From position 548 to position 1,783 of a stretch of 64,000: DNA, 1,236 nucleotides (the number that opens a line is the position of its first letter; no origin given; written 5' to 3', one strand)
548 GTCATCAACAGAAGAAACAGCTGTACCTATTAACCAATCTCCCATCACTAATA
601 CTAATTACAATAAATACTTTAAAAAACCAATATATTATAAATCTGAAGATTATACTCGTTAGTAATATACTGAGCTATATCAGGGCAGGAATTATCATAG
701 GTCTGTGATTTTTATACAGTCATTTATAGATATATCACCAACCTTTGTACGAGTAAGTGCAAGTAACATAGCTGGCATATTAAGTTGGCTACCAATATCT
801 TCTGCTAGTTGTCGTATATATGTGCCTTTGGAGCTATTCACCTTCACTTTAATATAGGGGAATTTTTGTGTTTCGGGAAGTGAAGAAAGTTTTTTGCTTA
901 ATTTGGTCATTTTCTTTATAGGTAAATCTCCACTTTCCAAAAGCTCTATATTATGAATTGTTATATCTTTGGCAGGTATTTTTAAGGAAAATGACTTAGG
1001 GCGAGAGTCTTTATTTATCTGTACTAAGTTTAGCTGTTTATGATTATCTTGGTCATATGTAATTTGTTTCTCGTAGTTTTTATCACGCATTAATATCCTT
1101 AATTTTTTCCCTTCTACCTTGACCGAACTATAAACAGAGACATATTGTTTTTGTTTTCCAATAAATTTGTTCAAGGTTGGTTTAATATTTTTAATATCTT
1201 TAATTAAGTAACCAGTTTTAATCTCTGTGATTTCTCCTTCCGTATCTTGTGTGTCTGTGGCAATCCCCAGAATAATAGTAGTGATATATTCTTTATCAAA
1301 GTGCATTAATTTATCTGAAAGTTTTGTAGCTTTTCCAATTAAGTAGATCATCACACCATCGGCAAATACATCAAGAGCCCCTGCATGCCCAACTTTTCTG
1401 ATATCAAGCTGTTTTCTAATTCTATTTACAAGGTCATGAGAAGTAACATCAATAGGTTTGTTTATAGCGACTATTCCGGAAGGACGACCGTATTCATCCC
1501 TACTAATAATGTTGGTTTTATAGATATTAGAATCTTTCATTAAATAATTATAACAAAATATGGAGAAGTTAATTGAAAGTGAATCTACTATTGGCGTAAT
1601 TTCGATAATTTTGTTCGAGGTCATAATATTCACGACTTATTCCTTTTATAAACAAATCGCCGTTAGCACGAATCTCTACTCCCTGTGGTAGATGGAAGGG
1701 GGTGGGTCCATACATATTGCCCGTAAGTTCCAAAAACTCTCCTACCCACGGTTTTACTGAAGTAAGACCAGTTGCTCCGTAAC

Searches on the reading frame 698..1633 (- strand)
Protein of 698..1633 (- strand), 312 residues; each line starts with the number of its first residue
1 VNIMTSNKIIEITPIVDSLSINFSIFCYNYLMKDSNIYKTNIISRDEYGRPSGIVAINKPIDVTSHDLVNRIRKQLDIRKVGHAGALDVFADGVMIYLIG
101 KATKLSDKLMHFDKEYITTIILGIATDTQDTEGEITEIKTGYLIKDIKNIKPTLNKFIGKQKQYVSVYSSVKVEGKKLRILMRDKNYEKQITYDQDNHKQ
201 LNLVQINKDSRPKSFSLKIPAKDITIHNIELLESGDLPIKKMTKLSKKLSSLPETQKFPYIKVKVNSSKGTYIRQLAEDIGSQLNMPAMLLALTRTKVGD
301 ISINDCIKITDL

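Call 8: search_protein_families(library=pfam, proteins=[window:698-1633:-], max_evalue=0.01)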
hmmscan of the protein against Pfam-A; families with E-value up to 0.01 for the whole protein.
window:698-1633:- (312 aa): 2 families
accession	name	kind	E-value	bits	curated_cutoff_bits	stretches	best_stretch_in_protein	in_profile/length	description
PF01509.24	TruB_N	-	1.4e-31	110.3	27.3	1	73-209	1-135/149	TruB family pseudouridylate synthase (N terminal domain)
PF16198.10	TruB_C_2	-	4.7e-05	23.9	29.3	1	274-312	1-39/66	tRNA pseudouridylate synthase B C-terminal domain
